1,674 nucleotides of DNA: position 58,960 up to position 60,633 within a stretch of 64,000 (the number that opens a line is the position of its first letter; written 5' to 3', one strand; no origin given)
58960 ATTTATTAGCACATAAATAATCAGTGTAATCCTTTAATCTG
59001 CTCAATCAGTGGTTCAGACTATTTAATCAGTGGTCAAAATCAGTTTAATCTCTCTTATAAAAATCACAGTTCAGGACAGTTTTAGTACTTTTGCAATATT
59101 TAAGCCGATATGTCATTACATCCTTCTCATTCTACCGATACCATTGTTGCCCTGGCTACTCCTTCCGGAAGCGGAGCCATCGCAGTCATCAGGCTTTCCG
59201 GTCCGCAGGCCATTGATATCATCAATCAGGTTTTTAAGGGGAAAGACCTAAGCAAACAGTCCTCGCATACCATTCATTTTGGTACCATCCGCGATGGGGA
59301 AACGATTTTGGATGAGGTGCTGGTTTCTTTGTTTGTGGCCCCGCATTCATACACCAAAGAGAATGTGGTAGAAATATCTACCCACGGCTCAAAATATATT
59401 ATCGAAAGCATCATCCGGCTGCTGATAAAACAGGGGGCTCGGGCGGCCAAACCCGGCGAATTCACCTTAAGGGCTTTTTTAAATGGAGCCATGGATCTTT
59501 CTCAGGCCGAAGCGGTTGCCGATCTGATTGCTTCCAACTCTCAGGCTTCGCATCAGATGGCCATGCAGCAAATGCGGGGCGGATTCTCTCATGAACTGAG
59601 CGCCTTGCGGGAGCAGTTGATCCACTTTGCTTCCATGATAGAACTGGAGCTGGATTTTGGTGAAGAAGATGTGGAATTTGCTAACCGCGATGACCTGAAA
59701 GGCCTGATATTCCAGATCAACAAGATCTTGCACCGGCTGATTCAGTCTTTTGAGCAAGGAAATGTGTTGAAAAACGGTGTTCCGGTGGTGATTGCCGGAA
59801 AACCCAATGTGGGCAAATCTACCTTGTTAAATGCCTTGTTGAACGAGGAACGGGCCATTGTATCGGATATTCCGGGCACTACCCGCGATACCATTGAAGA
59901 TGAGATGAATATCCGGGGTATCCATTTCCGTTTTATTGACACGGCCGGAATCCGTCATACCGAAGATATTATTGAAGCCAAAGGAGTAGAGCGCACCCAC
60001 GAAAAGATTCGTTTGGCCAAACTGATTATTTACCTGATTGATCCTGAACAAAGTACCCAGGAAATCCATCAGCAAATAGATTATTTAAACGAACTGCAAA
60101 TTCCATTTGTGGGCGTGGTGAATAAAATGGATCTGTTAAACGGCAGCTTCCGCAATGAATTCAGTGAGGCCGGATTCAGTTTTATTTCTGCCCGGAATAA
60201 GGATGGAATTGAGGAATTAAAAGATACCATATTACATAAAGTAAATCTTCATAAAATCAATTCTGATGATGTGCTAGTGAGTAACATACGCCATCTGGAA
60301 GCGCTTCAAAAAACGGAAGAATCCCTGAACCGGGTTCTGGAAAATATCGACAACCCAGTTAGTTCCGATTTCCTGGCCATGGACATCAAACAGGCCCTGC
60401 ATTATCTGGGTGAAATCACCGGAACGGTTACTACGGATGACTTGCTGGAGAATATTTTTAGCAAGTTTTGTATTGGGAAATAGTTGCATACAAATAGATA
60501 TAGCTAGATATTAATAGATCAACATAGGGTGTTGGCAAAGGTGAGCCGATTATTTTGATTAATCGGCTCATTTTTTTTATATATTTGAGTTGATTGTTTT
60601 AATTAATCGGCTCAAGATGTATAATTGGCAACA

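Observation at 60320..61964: Diverged 164-bp direct duplication of the mnmE 3' end brackets a Fic gene: footprint of integration into mnmE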

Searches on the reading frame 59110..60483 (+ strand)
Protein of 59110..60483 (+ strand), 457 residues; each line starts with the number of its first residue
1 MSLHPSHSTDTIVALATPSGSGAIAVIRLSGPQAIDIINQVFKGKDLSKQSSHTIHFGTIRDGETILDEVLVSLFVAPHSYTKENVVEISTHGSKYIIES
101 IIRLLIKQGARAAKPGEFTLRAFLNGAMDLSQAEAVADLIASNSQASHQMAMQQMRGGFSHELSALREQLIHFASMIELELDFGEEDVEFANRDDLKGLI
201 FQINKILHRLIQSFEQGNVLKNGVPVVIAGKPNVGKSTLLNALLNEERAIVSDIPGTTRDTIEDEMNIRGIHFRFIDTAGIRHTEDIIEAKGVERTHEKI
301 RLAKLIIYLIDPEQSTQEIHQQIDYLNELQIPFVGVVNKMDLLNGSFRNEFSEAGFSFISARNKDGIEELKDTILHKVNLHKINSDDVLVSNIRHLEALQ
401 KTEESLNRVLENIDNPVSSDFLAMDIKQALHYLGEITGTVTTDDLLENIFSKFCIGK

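Call 6: search_protein_families(library=pfam, proteins=[window:59110-60483:+])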
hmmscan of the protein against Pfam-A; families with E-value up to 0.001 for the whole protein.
window:59110-60483:+ (457 aa): 12 families
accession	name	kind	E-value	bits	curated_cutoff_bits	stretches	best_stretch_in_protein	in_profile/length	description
PF12631.12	MnmE_helical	-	1.2e-55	189.3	40.1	1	130-454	1-211/211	MnmE helical domain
PF10396.14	TrmE_N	-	1.9e-42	144.6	29.8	1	11-126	1-116/117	GTP-binding protein TrmE N-terminus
PF01926.29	MMR_HSR1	-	2.4e-28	98.9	21.9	1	226-339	2-113/113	50S ribosome-binding GTPase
PF02421.24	FeoB_N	-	3.6e-12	46.5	27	1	226-344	3-119/156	Ferrous iron transport protein B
PF03193.22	RsgA_GTPase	-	3.7e-07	30.6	30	0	220-257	104-140/174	RsgA GTPase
PF00009.33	GTP_EFTU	-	4.8e-06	26.7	26.5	1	225-355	5-147/188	Elongation factor Tu GTP binding domain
PF16897.10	MMR_HSR1_Xtn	-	7.6e-05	23.1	35.2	1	316-380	42-106/106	C-terminal region of MMR_HSR1 domain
PF00071.28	Ras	-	0.0001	22.3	21.6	1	226-374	2-156/162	Ras family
PF00350.29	Dynamin_N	-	0.00015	22.2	27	0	226-259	1-34/168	Dynamin family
PF09439.16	SRPRB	-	0.00017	21.5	25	1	226-352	6-122/178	Signal recognition particle receptor beta subunit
PF00625.27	Guanylate_kin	-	0.00026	21.2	25.2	1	225-279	4-57/182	Guanylate kinase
PF02492.25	cobW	-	0.00052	20.1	20.7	0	275-346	88-159/180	CobW/HypB/UreG, nucleotide-binding domain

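Call 9: find_related_loci(query=window:59110-60483:+, collection=genome_contigs, flank=8000)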
Query window:59110-60483:+ (457 aa) in genome_contigs; peptide patterns used: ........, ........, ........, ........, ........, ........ (x = any residue, [..] = any of these).
600 stretches matched a pattern (row limit reached: there are more); 579 encode a relative of the query (tblastn E <= 1e-3); the best 80 are kept; 80 distinct loci.
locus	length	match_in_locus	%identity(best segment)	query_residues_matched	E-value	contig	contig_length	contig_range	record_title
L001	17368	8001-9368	82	2-457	0e+0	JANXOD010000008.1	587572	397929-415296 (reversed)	MAG: Sphingobacteriales bacterium isolate 341R_concoct_81_sub 341R_k141_1063988, whole genome shotgun sequence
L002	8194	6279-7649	80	2-457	0e+0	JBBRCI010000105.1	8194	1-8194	MAG: Sphingobacteriales bacterium isolate Co_metawrap_2393 Cmw_2393_k141_383940_length_8194_cov_20.9901, whole genome sh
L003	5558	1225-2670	76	1-457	0e+0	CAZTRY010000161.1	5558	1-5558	MAG TPA_asm: uncultured Sphingobacterium sp. isolate SRP285395_co2_239 genome assembly, contig: NODE_23078_length_5558_c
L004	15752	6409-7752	80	10-457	0e+0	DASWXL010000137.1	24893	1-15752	MAG TPA_asm: Sphingobacteriaceae bacterium isolate SMAG_U3684 k141_1111174, whole genome shotgun sequence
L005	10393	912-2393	73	1-457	0e+0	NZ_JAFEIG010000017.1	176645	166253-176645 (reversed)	MAG: Daejeonella sp. isolate DJPMRC01 NODE_13_length_176645_cov_53.364064, whole genome shotgun sequence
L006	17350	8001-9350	79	8-457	0e+0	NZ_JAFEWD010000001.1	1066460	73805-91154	Pedobacter sp. SYSU D00535 Scaffold1_1, whole genome shotgun sequence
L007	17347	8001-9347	79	9-457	0e+0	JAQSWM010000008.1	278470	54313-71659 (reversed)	MAG: Sphingobacteriaceae bacterium isolate C_No_T20_C_bin.73 scaffold_57, whole genome shotgun sequence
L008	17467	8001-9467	74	7-457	0e+0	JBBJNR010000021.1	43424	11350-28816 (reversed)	MAG: Daejeonella sp. isolate RUP_SRG_01 MBC-RUP_F0-S0_345, whole genome shotgun sequence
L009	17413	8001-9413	76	7-457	0e+0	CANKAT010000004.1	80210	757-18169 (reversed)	MAG: Sphingobacteriaceae bacterium isolate RH-26jul17-262 genome assembly, contig: RH-26jul17-C719, whole genome shotgun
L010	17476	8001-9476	73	1-457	0e+0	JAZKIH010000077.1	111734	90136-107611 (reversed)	MAG: Bacteroidota bacterium isolate ADI_DC_SW_02_SPN_11032020-bin020 DCSW02SPN_B020_0_000000000077, whole genome shotgun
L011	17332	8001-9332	80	14-457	0e+0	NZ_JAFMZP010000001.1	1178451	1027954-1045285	Desertivirga xinjiangensis strain CCTCC AB 208092 NODE_1_length_1178451_cov_28.776092, whole genome shotgun sequence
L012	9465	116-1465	76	8-457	0e+0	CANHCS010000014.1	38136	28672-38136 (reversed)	MAG: Sphingobacteriaceae bacterium isolate RE-18aug17-253 genome assembly, contig: RE-18aug17-C1185, whole genome shotgu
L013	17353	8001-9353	73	7-457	0e+0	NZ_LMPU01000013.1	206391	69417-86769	Pedobacter sp. Leaf194 contig_7, whole genome shotgun sequence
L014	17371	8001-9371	78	2-457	0e+0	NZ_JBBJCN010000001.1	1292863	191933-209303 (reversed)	Pedobacter superstes strain P351 1, whole genome shotgun sequence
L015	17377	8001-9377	73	1-457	0e+0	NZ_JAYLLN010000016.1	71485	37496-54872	Sphingobacterium tenebrionis strain PU5-4 ctg00016, whole genome shotgun sequence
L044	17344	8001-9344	72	10-457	0e+0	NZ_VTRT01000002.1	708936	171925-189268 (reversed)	Pedobacter sp. BS3 BS3-1_scaffold2, whole genome shotgun sequence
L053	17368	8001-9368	66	5-457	0e+0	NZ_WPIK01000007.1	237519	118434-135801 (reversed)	Mucilaginibacter arboris strain HMF7410 7, whole genome shotgun sequence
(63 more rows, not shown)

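Call 24: find_homologous_proteins(query=window:59110-60483:+, max_evalue=1e-100)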
Query window:59110-60483:+ (457 aa): 7998 proteins with E <= 1e-100 among 8000 candidates; the best 120 are listed.
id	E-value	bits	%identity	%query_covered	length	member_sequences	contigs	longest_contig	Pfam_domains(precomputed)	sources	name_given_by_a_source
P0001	7.3e-293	989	100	100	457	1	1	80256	PF10396.15,PF01926.30,PF02421.25,PF00009.34,PF03193.23,PF12631.13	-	-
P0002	3.3e-238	809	82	98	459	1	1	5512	PF10396.15,PF01926.30,PF02421.25,PF00009.34,PF03193.23,PF12631.13,PF16897.11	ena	-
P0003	1.1e-237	807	82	100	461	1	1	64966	PF10396.15,PF01926.30,PF02421.25,PF00009.34,PF03193.23,PF12631.13,PF16897.11,PF00071.29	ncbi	-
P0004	2.0e-237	806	82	98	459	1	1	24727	PF10396.15,PF01926.30,PF02421.25,PF00009.34,PF03193.23,PF12631.13,PF16897.11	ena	-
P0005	2.2e-237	806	82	98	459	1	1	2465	PF10396.15,PF01926.30,PF02421.25,PF00009.34,PF03193.23,PF12631.13,PF16897.11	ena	-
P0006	4.7e-237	805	82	99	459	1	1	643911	PF10396.15,PF01926.30,PF02421.25,PF00009.34,PF03193.23,PF12631.13,PF16897.11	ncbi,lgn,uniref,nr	ncbi:tRNA uridine-5-carboxymethylaminomethyl(34) synthesis GTPase MnmE [Daejeonella oryzae]|uniref:t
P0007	5.6e-237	805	82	98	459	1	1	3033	PF10396.15,PF01926.30,PF02421.25,PF00009.34,PF03193.23,PF12631.13,PF16897.11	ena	-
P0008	8.4e-237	804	82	98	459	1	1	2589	PF10396.15,PF01926.30,PF02421.25,PF00009.34,PF03193.23,PF12631.13,PF16897.11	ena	-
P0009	3.7e-236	802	81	98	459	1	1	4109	PF10396.15,PF01926.30,PF02421.25,PF00009.34,PF03193.23,PF12631.13,PF16897.11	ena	-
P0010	8.2e-236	801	81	100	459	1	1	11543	PF10396.15,PF01926.30,PF02421.25,PF00009.34,PF03193.23,PF12631.13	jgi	jgi:tRNA modification GTPase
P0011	1.0e-235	801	82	100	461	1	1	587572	PF10396.15,PF01926.30,PF02421.25,PF00009.34,PF03193.23,PF12631.13,PF16897.11,PF00071.29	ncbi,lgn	-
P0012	2.7e-235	799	80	100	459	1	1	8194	PF10396.15,PF01926.30,PF02421.25,PF00009.34,PF03193.23,PF12631.13,PF16897.11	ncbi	-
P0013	1.0e-234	797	81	98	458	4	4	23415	PF10396.15,PF01926.30,PF02421.25,PF00009.34,PF03193.23,PF12631.13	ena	-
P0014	1.3e-233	794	80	98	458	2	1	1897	PF10396.15,PF01926.30,PF02421.25,PF03193.23,PF12631.13,PF16897.11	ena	-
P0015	6.9e-232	788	81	99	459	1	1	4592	PF10396.15,PF01926.30,PF02421.25,PF00009.34,PF03193.23,PF12631.13,PF16897.11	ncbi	ncbi:MAG: tRNA uridine-5-carboxymethylaminomethyl(34) synthesis GTPase MnmE [Sphingobacteriaceae bac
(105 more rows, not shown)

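Call 25: find_encoding_contigs(protein=window:59110-60483:+, flank=10000, max_places=3)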
Protein window:59110-60483:+ (457 aa): no gene with exactly this product is on record in the collection.

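Call 30: search_protein_families(library=pfam, proteins=[L053:10715-12442:+, L053:12435-13487:+, L053:13465-13731:+, L053:13944-14735:+, L053:14716-15096:+, L053:15136-17055:+, L053:6853-7683:-])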
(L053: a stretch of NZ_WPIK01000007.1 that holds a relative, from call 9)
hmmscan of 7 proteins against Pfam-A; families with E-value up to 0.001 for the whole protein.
L053:10715-12442:+ (575 aa): 2 families
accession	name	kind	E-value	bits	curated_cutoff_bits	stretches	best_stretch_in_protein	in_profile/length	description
PF01420.25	Methylase_S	-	9e-13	49.2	22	2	243-359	43-154/168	Type I restriction modification DNA specificity domain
PF12161.14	HsdM_N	-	0.00055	21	24.5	0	14-126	2-115/135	HsdM N-terminal domain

L053:12435-13487:+ (350 aa): 2 families
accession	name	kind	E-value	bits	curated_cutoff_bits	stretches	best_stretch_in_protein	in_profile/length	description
PF06250.17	YhcG_C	-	6.3e-51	172.8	32.5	1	180-330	3-156/157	YhcG PDDEXK nuclease domain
PF17761.7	DUF1016_N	-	3.8e-44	150.6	32.8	1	15-151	1-137/137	DUF1016 N-terminal domain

L053:13465-13731:+ (88 aa): 0 families

L053:13944-14735:+ (263 aa): 1 family
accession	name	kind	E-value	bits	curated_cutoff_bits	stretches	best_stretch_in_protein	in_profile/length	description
PF20613.4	HipA_2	-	1.5e-17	64.1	27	1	18-234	6-218/240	HipA-like kinase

L053:14716-15096:+ (126 aa): 1 family
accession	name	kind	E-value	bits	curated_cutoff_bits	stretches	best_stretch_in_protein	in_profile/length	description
PF11236.13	DUF3037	-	3.2e-48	163.3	22.6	1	8-125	1-118/118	Protein of unknown function (DUF3037)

L053:15136-17055:+ (639 aa): 19 families
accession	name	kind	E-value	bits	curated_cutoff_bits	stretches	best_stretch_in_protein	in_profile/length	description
PF13086.12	AAA_11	-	3.6e-61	207.6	27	1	186-406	2-256/257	AAA domain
PF13087.12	AAA_12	-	6.2e-57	192.8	27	1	414-610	1-194/195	AAA domain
PF13604.12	AAA_30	-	5.4e-15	56.1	27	1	186-260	2-77/191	AAA domain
PF13245.12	AAA_19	-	2.1e-12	47.8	25.1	1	190-403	1-132/134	AAA domain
PF01443.25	Viral_helicase1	-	6.1e-11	43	21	0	545-607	178-227/228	Viral superfamily 1 RNA helicase core domain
PF04851.21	ResIII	-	3.4e-07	30.7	22.5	1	187-351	5-161/164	Type III restriction enzyme, res subunit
PF00580.27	UvrD-helicase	-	7.1e-07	29.6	23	1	186-368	1-136/271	UvrD/REP helicase N-terminal domain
PF05127.21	NAT10_TcmA_helicase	-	1.6e-06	28.6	22.7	1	206-293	2-89/176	RNA cytidine acetyltransferase NAT10/TcmA, helicase domain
PF25199.1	nSTAND_NTPase5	-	7.7e-06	26.2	34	1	201-276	41-119/145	Novel STAND NTPase 5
PF13401.12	AAA_22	-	1.7e-05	25.6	27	1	200-251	4-56/130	AAA domain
PF20720.3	nSTAND3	-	1.9e-05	24.9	27.2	1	192-239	8-55/155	Novel STAND NTPase 3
PF09848.15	SLFN-g3_helicase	-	4.2e-05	23.4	24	1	203-348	3-117/354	Schlafen group 3, DNA/RNA helicase domain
PF00437.27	T2SSE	-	6.2e-05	22.2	24.9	1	176-235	114-176/370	Type II/IV secretion system protein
PF02562.22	PhoH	-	9.8e-05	22.4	27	1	188-237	7-57/205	PhoH-like protein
PF00270.35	DEAD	-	0.00013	22.2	26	1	190-240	4-56/167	DEAD/DEAH box helicase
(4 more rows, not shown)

L053:6853-7683:- (276 aa): 1 family
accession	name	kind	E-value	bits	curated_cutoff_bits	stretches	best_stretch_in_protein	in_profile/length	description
PF05235.19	CHAD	-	1.4e-15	58.3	25.6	1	21-227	4-227/228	CHAD domain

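Call 66: search_protein_families(library=pfam, proteins=[L044:9594-10178:+, L044:11346-12326:+, L044:12402-12749:+, L044:12749-13048:+, L044:13051-14532:+, L044:14534-15688:+, L044:15991-16569:+, L005:2544-3047:+, L005:3052-3687:+, L005:4875-5657:+], max_evalue=0.01)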
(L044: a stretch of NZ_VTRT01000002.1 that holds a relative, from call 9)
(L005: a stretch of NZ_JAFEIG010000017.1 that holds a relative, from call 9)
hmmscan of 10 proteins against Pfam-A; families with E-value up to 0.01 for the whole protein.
L044:9594-10178:+ (194 aa): 23 families
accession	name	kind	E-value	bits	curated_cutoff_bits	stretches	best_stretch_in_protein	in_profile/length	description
PF12728.13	HTH_17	-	1.8e-24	86.2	27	2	69-117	1-49/51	Helix-turn-helix domain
PF13518.12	HTH_28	-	1.7e-08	34.9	25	1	69-91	13-34/52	Helix-turn-helix domain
PF13384.12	HTH_23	-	8.3e-08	32.3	24.6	1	70-91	18-39/50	Homeodomain-like domain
PF05930.18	Phage_AlpA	-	2.6e-06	27.7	21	1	69-104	3-39/51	Prophage CP4-57 regulatory protein (AlpA)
PF13551.12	HTH_29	-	3.6e-06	27.4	28.1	1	67-95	9-41/64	Winged helix-turn helix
PF08279.18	HTH_11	-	1e-05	25.7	25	1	60-91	5-37/55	HTH domain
PF13542.12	HTH_Tnp_ISL3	-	1.6e-05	24.7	27.4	0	61-91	21-48/51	Helix-turn-helix domain of transposase family ISL3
PF13338.12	AbiEi_4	-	2.7e-05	24.6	25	0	73-101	17-44/49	Transcriptional regulator, AbiEi antitoxin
PF08220.18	HTH_DeoR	-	8.4e-05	22.7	21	0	61-88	6-33/57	DeoR-like helix-turn-helix domain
PF13443.12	HTH_26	-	0.00013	22.6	22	0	64-91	6-32/63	Cro/C1-type HTH DNA-binding domain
PF13591.12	MerR_2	-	0.00021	21.4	29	0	70-114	1-45/84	MerR HTH family regulatory protein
PF13411.12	MerR_1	-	0.00037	21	21.6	0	71-101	2-31/69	MerR HTH family regulatory protein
PF01381.28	HTH_3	-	0.00038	20.9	23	0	70-89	10-29/55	Helix-turn-helix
PF13309.12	HTH_22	-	0.0004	20.8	29.6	0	71-90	43-62/63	HTH domain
PF00376.29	MerR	-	0.00094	19.4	28.2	1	71-95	1-24/38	MerR family regulatory protein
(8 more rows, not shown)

L044:11346-12326:+ (326 aa): 1 family
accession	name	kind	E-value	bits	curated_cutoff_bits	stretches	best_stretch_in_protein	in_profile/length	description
PF15739.10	TSNAXIP1_N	-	0.0032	18.2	27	1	123-192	42-109/111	Translin-associated factor X-interacting N-terminus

L044:12402-12749:+ (115 aa): 1 family
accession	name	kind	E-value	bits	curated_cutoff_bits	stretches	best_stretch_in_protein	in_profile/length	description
PF12728.13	HTH_17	-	1e-11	45.4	27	1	42-91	1-50/51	Helix-turn-helix domain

L044:12749-13048:+ (99 aa): 0 families

L044:13051-14532:+ (493 aa): 3 families
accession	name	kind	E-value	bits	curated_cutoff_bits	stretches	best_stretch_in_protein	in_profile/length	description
PF19263.5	DUF5906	-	2e-21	77.2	27.6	1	243-353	1-114/114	Family of unknown function (DUF5906)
PF08706.16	D5_N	-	5.2e-14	53.2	22.4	1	92-210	19-144/145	D5 N terminal like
PF03288.22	Pox_D5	-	0.0045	17.8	21.4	0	417-469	2-54/86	Poxvirus D5 protein-like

L044:14534-15688:+ (384 aa): 2 families
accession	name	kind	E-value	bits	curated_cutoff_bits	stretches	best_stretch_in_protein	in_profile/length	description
PF19898.4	DUF6371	-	1.4e-40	138.9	27.7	1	114-287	1-150/150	Domain of unknown function (DUF6371)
PF21957.2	Zn_ribbon_16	-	4.8e-20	71.7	27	1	5-51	1-50/65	Zinc beta-ribbon finger, putative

L044:15991-16569:+ (192 aa): 0 families

L005:2544-3047:+ (167 aa): 1 family
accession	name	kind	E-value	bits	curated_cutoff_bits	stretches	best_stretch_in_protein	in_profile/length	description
PF21956.1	DUF6922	-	6.9e-21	73.9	27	1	100-149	1-50/52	Family of unknown function (DUF6922)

L005:3052-3687:+ (211 aa): 1 family
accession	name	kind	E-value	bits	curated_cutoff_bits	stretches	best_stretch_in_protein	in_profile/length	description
PF08843.17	AbiEii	-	2.4e-18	67.4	22.5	1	18-196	6-213/238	Nucleotidyl transferase AbiEii toxin, Type IV TA system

L005:4875-5657:+ (260 aa): 4 families
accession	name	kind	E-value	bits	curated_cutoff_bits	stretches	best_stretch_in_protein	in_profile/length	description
PF13561.12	adh_short_C2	-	3.3e-63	213.8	27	1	16-251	5-235/236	Enoyl-(Acyl carrier protein) reductase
PF00106.31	adh_short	-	1.1e-53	182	26.6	1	8-202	1-192/195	short chain dehydrogenase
PF23441.1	SDR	-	1.5e-11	44.6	27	1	63-253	71-257/258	SDR-like rossmann domain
PF08659.16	KR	-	1.7e-09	38.3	22.6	1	10-115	3-110/180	KR domain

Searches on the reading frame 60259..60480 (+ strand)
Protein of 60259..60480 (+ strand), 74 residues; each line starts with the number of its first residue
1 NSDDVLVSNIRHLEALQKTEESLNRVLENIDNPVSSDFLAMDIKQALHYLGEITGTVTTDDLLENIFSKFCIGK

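Call 44: find_related_loci(query=window:60259-60480:+, collection=viral_contigs, flank=6000)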
Query seq(74 aa) (74 aa) in viral_contigs; peptide patterns used: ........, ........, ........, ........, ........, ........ (x = any residue, [..] = any of these).
152 stretches matched a pattern; 2 encode a relative of the query (tblastn E <= 1e-3); 2 distinct loci.
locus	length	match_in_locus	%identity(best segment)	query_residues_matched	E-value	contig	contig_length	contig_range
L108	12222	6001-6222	58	1-74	5e-28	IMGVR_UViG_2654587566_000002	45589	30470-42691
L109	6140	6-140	58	30-74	1e-15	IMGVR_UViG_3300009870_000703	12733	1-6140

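Call 47: search_protein_families(library=pfam, proteins=[L109:381-974:+, L109:995-2137:+, L109:2191-2697:+, L109:2726-3760:+, L109:3772-4161:+, L109:4154-4447:+, L109:4449-6002:+], max_evalue=0.01)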
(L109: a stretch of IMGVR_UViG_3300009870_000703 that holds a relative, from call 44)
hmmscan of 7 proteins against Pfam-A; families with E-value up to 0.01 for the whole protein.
L109:381-974:+ (197 aa): 7 families
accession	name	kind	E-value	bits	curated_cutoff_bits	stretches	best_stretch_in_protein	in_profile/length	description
PF12728.13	HTH_17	-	1.1e-17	64.5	27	2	69-116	1-47/51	Helix-turn-helix domain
PF13443.12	HTH_26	-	8.3e-06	26.4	22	1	64-93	6-34/63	Cro/C1-type HTH DNA-binding domain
PF13338.12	AbiEi_4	-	9.1e-05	22.9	25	0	67-95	11-38/49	Transcriptional regulator, AbiEi antitoxin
PF13518.12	HTH_28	-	0.00035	21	25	0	150-173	12-35/52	Helix-turn-helix domain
PF05930.18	Phage_AlpA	-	0.001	19.4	21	0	69-93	3-27/51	Prophage CP4-57 regulatory protein (AlpA)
PF13384.12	HTH_23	-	0.0023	18.1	24.6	0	70-91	18-39/50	Homeodomain-like domain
PF01381.28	HTH_3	-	0.0043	17.5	23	0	70-92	10-32/55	Helix-turn-helix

L109:995-2137:+ (380 aa): 3 families
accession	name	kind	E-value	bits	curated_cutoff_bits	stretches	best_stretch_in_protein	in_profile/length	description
PF13102.12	Phage_int_SAM_5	-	1.6e-19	70.5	22.3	1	99-197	1-98/98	Phage integrase SAM-like domain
PF00589.27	Phage_integrase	-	9.7e-19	68.2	27.1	1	209-364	2-168/172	Phage integrase family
PF17293.8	Arm-DNA-bind_5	-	2.1e-08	35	22.6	1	5-74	1-67/87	Arm DNA-binding domain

L109:2191-2697:+ (168 aa): 2 families
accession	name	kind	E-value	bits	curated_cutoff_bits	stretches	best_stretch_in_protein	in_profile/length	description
PF10543.14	ORF6N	-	4.3e-34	117.1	27.8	1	8-93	1-86/86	ORF6N domain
PF09669.15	Phage_pRha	-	0.0023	18.9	29.9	0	25-114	7-90/91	Phage regulatory protein Rha (Phage_pRha)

L109:2726-3760:+ (344 aa): 0 families

L109:3772-4161:+ (129 aa): 1 family
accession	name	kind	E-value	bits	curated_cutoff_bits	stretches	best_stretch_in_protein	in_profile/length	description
PF12728.13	HTH_17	-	1.2e-10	41.9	27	1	70-105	15-50/51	Helix-turn-helix domain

L109:4154-4447:+ (97 aa): 0 families

L109:4449-6002:+ (517 aa): 3 families
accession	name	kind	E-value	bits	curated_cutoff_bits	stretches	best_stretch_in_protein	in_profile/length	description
PF19263.5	DUF5906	-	1.2e-19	71.5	27.6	1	267-377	1-114/114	Family of unknown function (DUF5906)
PF08706.16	D5_N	-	1.2e-13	52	22.4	1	108-234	10-144/145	D5 N terminal like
PF03288.22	Pox_D5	-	0.0021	18.9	21.4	1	463-496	23-57/86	Poxvirus D5 protein-like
